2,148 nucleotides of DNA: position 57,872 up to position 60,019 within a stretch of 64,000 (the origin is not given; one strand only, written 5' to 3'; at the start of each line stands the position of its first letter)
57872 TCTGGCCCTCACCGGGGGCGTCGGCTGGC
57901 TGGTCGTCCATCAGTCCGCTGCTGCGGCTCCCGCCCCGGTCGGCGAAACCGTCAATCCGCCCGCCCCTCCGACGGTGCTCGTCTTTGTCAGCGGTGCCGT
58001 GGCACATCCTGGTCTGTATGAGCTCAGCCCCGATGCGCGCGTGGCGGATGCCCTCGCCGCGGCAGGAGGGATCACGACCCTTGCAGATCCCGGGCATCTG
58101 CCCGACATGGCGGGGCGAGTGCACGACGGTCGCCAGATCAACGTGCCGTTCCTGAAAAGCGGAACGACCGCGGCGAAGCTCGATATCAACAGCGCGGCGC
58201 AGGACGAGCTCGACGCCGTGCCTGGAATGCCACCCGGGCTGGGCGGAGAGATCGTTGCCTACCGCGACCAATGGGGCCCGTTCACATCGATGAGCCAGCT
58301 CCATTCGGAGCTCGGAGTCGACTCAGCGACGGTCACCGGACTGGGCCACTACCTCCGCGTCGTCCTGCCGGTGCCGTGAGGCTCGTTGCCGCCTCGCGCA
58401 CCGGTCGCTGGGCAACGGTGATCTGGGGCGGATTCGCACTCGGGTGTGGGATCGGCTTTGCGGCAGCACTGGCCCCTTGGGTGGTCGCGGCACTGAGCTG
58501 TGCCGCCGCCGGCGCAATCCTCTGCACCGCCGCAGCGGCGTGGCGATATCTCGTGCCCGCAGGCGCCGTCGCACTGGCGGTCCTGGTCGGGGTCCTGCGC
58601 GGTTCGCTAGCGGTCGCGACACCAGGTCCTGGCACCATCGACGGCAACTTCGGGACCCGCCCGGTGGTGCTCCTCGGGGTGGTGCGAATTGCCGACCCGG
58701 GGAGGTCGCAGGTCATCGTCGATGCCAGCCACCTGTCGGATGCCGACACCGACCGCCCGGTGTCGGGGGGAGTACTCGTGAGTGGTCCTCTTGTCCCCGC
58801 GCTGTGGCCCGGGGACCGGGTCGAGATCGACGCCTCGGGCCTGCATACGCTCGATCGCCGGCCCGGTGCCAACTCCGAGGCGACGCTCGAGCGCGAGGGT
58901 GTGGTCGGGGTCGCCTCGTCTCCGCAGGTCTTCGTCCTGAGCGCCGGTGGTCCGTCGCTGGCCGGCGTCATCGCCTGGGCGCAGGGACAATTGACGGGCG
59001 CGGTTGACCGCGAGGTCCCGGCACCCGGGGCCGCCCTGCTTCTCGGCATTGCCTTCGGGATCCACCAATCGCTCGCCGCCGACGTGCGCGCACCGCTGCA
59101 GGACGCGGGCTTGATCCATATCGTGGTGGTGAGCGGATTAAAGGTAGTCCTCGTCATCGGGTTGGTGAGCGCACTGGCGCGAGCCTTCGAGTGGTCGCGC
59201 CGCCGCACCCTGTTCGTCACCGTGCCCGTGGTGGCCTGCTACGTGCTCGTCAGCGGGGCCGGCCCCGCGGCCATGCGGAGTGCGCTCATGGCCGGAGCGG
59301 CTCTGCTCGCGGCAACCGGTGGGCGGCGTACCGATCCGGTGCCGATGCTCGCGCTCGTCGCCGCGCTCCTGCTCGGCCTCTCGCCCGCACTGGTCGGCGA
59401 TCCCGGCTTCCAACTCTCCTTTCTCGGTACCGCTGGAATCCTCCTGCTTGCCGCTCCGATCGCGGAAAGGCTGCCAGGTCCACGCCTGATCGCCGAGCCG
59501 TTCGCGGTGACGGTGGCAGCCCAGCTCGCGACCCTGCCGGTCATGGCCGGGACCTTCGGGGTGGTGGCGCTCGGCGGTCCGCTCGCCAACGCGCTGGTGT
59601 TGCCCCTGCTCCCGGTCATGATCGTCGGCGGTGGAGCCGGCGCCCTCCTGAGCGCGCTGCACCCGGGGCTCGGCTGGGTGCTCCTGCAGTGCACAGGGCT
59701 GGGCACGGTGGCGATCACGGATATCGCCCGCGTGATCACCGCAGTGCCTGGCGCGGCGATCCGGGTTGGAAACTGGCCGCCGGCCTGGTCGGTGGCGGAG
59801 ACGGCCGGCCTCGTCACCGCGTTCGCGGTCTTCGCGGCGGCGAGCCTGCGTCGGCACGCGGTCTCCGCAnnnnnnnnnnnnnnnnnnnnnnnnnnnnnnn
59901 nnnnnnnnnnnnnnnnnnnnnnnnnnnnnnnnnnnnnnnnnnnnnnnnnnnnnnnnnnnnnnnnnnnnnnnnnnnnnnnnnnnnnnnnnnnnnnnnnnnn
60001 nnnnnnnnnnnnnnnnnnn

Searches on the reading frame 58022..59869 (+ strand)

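Call 9: search_protein_families(library=pfam, proteins=[window:58022-59869:+], max_evalue=0.001)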
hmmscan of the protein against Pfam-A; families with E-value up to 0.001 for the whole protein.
window:58022-59869:+ (616 aa): 2 families
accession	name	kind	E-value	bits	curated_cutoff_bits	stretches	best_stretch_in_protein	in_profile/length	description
PF03772.21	Competence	-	4.4e-49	167.7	23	1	344-603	2-266/270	Competence protein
PF13567.11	DUF4131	-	4.5e-06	26.9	31.6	1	152-270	5-127/165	Domain of unknown function (DUF4131)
